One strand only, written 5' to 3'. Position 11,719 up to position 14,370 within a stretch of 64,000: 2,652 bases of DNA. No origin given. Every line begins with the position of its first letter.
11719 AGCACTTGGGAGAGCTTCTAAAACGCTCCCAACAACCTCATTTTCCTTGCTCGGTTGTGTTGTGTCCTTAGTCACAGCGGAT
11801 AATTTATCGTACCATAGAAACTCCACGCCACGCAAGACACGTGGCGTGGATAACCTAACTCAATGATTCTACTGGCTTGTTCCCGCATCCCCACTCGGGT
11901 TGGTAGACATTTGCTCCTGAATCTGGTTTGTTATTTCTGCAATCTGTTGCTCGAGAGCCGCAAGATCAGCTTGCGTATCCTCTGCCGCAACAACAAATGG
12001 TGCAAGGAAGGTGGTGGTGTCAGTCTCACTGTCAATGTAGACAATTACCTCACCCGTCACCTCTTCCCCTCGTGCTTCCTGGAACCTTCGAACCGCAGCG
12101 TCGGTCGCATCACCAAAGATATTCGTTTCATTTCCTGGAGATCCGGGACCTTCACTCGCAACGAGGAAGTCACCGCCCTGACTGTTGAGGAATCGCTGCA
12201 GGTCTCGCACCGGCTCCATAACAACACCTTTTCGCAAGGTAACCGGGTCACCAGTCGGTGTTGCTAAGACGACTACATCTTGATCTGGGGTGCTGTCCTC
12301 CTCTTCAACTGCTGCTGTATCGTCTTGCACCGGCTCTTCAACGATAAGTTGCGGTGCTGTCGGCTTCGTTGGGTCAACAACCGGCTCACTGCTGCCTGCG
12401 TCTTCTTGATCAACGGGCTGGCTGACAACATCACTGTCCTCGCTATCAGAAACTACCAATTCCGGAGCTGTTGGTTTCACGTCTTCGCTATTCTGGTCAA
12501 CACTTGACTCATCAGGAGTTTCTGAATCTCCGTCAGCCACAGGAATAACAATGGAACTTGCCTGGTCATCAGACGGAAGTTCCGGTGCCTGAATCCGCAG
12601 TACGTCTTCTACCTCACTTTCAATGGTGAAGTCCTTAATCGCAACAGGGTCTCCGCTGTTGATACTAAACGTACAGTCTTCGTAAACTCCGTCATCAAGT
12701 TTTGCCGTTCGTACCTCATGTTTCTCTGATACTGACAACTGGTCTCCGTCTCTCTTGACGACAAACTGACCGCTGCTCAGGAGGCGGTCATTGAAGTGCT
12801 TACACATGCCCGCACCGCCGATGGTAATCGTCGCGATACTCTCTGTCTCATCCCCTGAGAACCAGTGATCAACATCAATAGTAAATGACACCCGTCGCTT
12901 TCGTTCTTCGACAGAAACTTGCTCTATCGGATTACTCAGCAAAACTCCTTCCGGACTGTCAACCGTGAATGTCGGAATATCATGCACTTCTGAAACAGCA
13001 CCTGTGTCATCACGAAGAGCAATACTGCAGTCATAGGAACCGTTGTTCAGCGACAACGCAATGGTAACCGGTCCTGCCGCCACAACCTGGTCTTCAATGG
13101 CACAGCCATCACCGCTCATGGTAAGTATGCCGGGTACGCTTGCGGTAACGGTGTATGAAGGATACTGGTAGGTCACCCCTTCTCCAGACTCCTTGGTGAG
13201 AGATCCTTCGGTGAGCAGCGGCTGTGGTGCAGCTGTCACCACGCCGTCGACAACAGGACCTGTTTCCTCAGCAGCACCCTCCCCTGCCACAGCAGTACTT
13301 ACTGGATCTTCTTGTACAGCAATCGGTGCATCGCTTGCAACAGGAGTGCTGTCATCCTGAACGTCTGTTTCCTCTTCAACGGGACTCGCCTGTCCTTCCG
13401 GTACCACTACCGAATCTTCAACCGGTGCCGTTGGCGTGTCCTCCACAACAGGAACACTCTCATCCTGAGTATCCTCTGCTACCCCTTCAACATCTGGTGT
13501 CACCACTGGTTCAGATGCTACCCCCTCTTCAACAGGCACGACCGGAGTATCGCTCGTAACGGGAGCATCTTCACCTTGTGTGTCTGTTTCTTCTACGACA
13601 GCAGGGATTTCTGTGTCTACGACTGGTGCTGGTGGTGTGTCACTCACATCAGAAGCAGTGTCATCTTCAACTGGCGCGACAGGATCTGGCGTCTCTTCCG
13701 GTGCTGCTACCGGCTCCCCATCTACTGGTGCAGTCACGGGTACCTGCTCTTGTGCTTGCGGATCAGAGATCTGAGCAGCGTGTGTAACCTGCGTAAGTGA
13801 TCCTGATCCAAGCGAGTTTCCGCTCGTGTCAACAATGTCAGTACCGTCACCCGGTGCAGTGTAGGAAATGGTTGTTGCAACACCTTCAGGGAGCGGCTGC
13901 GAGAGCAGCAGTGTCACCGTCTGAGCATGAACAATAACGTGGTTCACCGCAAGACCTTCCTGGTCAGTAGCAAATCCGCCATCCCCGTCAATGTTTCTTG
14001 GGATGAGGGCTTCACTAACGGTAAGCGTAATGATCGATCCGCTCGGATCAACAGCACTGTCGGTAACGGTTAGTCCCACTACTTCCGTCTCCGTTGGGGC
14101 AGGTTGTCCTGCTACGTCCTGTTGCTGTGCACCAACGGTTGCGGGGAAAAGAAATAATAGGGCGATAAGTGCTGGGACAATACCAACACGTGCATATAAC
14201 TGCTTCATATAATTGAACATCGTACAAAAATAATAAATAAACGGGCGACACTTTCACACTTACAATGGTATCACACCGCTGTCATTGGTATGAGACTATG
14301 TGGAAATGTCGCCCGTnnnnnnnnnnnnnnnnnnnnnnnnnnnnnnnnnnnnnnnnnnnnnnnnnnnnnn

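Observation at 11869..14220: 783-aa acidic low-complexity secreted protein anchored by a peptidoglycan-binding domain that is shared almost verbatim with a second envelope protein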

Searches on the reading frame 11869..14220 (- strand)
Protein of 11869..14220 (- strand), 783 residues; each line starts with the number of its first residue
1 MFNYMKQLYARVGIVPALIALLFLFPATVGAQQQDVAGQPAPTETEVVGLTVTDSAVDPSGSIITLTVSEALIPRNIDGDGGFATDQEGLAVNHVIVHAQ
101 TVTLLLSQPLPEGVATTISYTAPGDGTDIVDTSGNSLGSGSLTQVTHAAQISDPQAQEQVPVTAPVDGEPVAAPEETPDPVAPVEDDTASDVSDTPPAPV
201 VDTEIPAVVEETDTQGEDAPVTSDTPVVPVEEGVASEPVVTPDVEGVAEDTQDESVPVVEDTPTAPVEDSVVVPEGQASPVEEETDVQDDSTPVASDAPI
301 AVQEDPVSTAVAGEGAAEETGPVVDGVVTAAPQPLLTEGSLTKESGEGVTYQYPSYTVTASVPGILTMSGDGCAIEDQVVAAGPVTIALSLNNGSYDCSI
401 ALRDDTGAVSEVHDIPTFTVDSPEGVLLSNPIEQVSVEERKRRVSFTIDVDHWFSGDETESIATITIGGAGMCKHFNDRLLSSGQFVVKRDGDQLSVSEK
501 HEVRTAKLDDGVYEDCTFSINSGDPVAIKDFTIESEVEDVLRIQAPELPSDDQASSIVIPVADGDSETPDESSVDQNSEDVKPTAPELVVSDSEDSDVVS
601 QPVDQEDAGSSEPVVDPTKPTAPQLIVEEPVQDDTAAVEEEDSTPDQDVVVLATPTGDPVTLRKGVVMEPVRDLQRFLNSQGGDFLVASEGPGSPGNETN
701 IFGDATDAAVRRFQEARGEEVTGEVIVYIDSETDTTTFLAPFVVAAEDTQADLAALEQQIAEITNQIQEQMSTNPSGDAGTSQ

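Call 3: search_protein_families(library=pfam, proteins=[window:11869-14220:-], max_evalue=1)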
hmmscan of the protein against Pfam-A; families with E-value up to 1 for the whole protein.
window:11869-14220:- (783 aa): 2 families
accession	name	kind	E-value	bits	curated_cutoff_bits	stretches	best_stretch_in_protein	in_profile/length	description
PF01471.23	PG_binding_1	-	1.6e-08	35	23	1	669-725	3-49/57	Putative peptidoglycan binding domain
PF13753.12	SWM_repeat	-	0.00017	22.2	27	1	86-123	45-84/86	Putative flagellar system-associated repeat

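Call 4: search_protein_families(library=ncbifam, proteins=[window:11869-14220:-], max_evalue=1)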
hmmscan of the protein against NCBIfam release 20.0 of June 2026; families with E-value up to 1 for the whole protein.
window:11869-14220:- (783 aa): 1 family
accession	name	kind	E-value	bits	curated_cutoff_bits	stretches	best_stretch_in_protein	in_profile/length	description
TIGR02059.1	swm_rep_I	domain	0.00018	21.6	40.1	1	51-125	20-100/101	cyanobacterial long protein repeat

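Call 10: find_homologous_proteins(query=window:11869-14220:-)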
Query window:11869-14220:- (783 aa): 1 proteins with E <= 0.001 among 8000 candidates.
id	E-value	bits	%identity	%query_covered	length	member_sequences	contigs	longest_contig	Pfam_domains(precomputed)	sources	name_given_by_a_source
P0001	0.0e+0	1636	100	99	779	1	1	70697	PF01471.24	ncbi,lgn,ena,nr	ncbi:MAG: peptidoglycan-binding protein [Candidatus Kaiserbacteria bacterium]|nr:peptidoglycan-bindi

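Call 17: search_solved_structures(query=window:11869-14220:-, max_evalue=1, show_alignments=2)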
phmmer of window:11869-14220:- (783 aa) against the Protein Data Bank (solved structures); distinct sequences matched with E-value up to 1: 2.
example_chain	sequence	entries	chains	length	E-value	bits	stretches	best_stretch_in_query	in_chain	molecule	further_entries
2os0_A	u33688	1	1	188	0.29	13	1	496-594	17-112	Peptide deformylase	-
2os1_A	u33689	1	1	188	0.72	11.7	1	496-594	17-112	Peptide deformylase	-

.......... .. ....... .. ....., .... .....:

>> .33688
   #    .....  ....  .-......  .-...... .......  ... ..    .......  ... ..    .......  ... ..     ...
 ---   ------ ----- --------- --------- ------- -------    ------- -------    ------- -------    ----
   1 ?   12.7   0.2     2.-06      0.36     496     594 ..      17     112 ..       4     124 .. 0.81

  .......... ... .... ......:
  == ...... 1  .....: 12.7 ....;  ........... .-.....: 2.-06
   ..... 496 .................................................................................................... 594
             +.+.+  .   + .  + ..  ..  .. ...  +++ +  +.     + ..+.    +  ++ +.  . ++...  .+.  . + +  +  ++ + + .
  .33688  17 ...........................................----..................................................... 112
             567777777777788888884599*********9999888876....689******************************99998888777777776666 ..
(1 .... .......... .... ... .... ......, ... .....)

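Call 29: search_protein_representatives(protein=window:11869-14220:-)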
Query: 783 residues. Proteins with E-value up to 0.001 (for the whole library): 1369; up to 1e-10: 164; up to 1e-30: 9. The best 150 are listed.
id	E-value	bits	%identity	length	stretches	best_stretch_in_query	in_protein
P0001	0.0e+00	1636.0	100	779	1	5-783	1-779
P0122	4.0e-92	326.7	41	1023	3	311-561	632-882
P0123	9.6e-82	292.4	33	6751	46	58-153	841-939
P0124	3.0e-60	221.3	38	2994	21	58-149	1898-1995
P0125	3.9e-57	211.0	34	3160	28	54-147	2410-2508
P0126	2.9e-51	191.6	33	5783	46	353-427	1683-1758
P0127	1.3e-49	186.2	44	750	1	314-554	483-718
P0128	8.0e-41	157.1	32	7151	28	599-718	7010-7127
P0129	6.6e-31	124.3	56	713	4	662-717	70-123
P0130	6.4e-30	121.1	49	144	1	343-481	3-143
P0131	5.5e-29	118.0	43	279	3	663-743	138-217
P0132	6.6e-29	117.7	50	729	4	664-716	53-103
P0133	3.3e-23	98.9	35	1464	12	35-197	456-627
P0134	5.2e-22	94.9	36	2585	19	59-183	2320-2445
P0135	1.2e-21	93.8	53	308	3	669-721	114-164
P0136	2.2e-19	86.2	54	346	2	643-723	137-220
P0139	4.2e-19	85.3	57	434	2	654-726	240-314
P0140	1.2e-18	83.8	44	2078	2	662-743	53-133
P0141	2.1e-18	83.0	54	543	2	640-720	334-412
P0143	5.1e-18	81.7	49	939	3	662-719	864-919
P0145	1.3e-17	80.4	55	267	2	661-721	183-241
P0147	4.0e-17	78.8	50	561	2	651-722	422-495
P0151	1.9e-16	76.5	50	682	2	654-722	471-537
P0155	1.4e-15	73.6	39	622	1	5-198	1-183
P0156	1.5e-15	73.5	59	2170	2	664-721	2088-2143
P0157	1.9e-15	73.2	52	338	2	662-722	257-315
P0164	1.9e-14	69.9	53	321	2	662-718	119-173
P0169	2.4e-14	69.5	54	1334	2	652-717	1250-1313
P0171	3.3e-14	69.1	52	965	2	638-718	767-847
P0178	7.4e-14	67.9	45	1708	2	637-723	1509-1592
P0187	2.3e-13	66.3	49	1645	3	663-717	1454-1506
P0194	4.1e-13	65.5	48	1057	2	667-716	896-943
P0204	1.4e-12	63.8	42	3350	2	612-724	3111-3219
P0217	1.9e-12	63.3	56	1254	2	666-717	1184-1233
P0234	5.8e-12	61.7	48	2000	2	623-721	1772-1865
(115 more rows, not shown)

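Call 31: list_cluster_members(proteins=[P0122, P0127, P0155, P0123, P0124, P0126, P0128, P0129, P0132, P0140])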
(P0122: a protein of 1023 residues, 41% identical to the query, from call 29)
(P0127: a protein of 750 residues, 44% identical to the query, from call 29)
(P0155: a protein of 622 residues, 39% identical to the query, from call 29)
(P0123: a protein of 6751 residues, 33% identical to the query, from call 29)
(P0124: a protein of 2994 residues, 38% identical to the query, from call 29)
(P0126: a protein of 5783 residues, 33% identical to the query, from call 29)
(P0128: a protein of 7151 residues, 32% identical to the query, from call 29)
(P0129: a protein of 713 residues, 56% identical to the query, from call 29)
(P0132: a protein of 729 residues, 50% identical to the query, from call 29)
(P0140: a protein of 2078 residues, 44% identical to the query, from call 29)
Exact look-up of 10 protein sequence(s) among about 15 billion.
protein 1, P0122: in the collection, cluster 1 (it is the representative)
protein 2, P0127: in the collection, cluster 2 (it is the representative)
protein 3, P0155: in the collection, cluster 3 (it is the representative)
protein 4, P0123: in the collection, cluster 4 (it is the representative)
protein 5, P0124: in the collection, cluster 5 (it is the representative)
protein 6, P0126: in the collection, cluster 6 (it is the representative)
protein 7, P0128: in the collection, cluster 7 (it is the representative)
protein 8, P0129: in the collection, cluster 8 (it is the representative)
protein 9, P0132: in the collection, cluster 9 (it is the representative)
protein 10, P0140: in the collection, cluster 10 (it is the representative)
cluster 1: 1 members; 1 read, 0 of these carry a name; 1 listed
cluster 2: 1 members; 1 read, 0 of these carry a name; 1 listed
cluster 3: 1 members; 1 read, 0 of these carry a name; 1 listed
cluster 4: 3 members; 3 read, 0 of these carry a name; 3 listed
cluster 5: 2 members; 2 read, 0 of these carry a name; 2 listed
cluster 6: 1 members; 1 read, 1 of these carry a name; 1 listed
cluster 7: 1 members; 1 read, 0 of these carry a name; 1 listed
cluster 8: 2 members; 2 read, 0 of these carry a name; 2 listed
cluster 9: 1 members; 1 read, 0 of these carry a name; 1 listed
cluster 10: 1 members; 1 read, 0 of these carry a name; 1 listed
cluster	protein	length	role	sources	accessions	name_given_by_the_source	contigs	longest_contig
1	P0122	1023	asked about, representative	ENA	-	-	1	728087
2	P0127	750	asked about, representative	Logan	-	-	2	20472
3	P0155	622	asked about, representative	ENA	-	-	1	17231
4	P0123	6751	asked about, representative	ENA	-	-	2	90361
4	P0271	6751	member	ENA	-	-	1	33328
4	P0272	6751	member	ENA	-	-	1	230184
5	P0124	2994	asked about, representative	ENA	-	-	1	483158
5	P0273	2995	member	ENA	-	-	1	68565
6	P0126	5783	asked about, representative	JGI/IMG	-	hypothetical protein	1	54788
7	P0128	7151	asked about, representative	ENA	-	-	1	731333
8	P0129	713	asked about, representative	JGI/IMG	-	-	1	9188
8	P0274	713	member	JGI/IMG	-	-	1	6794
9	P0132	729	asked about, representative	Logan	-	-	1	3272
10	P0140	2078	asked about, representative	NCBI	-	-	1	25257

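Call 32: find_encoding_contigs(protein=P0122, flank=6000, max_places=3)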
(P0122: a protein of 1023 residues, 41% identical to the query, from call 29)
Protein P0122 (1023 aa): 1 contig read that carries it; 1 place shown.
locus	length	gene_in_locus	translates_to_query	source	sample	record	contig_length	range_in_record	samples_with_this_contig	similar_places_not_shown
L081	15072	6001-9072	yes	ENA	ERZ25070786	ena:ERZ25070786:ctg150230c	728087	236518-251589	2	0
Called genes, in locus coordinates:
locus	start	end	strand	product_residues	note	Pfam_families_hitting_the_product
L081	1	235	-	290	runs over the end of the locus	PF06468:Spond_N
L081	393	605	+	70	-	PF01084:Ribosomal_S18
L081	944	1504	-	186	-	-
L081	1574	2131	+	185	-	PF02245:Pur_DNA_glyco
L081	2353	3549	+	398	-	PF00579:tRNA-synt_1b, PF22421:SYY_C-terminal (weak)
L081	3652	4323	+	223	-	-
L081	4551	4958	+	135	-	PF00886:Ribosomal_S16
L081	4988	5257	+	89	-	PF13083:KH_KhpA-B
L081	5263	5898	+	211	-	PF01746:tRNA_m1G_MT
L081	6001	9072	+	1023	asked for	PF13753:SWM_repeat (weak), PF02839:CBM_5_12 (faint), PF19077:Big_13 (faint), PF01471:PG_binding_1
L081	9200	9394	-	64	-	-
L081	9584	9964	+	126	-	PF00416:Ribosomal_S13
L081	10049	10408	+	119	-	PF00411:Ribosomal_S11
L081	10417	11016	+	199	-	PF00163:Ribosomal_S4, PF01479:S4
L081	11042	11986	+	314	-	PF01193:RNA_pol_L, PF01000:RNA_pol_A_bac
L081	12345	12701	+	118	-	PF00572:Ribosomal_L13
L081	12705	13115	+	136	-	PF00380:Ribosomal_S9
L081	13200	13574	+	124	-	-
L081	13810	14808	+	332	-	PF00579:tRNA-synt_1b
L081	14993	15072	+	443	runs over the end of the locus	PF01336:tRNA_anti-codon, PF00152:tRNA-synt_2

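Call 33: find_encoding_contigs(protein=P0127, flank=6000, max_places=3)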
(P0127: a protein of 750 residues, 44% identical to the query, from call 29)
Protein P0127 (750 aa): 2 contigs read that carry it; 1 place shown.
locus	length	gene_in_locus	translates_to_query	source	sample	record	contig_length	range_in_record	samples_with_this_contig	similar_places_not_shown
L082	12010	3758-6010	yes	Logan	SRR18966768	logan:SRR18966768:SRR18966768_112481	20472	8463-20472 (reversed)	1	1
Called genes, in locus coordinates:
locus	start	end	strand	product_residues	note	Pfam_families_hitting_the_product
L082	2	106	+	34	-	?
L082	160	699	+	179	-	PF04542:Sigma70_r2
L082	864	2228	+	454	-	PF00140:Sigma70_r1_2, PF04542:Sigma70_r2, PF04539:Sigma70_r3, PF04545:Sigma70_r4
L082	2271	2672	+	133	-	PF00886:Ribosomal_S16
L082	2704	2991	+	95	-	PF13083:KH_KhpA-B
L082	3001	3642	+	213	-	PF01746:tRNA_m1G_MT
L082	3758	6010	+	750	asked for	PF02839:CBM_5_12 (faint)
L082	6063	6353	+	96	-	PF01176:eIF-1a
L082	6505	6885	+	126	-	PF00416:Ribosomal_S13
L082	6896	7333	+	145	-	PF00411:Ribosomal_S11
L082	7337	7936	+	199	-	PF00163:Ribosomal_S4, PF01479:S4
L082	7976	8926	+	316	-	PF01193:RNA_pol_L, PF01000:RNA_pol_A_bac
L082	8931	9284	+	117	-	PF01196:Ribosomal_L17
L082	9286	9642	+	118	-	PF00572:Ribosomal_L13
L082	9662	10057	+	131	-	PF00380:Ribosomal_S9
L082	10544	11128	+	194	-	-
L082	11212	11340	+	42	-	-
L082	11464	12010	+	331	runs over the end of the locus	PF00579:tRNA-synt_1b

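Call 34: find_encoding_contigs(protein=P0155, flank=6000, max_places=3)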
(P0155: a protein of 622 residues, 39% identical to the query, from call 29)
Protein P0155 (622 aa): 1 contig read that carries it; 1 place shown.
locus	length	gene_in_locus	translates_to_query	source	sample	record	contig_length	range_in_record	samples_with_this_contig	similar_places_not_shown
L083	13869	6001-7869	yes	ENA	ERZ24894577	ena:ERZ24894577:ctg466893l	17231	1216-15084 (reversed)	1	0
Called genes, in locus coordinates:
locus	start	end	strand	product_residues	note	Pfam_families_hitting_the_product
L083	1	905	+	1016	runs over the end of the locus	?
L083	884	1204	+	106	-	-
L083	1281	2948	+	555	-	PF01807:Zn_ribbon_DnaG, PF08275:DNAG_N, PF01751:Toprim, PF13662:Toprim_4, PF13155:Toprim_2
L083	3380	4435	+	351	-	PF00140:Sigma70_r1_2, PF04542:Sigma70_r2, PF04539:Sigma70_r3, PF04545:Sigma70_r4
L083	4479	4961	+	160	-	PF00886:Ribosomal_S16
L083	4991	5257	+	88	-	PF13083:KH_KhpA-B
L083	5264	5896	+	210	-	PF01746:tRNA_m1G_MT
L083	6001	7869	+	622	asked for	PF10271:Tmp39 (faint), PF02839:CBM_5_12 (faint)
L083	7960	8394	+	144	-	-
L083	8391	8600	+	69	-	-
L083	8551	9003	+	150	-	-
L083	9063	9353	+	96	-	PF01471:PG_binding_1 (weak)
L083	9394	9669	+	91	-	PF01176:eIF-1a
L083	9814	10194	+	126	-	PF00416:Ribosomal_S13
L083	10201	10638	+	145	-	PF00411:Ribosomal_S11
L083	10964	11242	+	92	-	PF01479:S4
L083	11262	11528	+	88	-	PF01193:RNA_pol_L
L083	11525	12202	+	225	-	PF01000:RNA_pol_A_bac, PF01193:RNA_pol_L (weak), PF03118:RNA_pol_A_CTD (weak)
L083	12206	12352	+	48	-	-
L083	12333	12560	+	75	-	PF01196:Ribosomal_L17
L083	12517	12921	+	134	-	PF00572:Ribosomal_L13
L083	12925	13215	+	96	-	PF00380:Ribosomal_S9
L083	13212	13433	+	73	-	-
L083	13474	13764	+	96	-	-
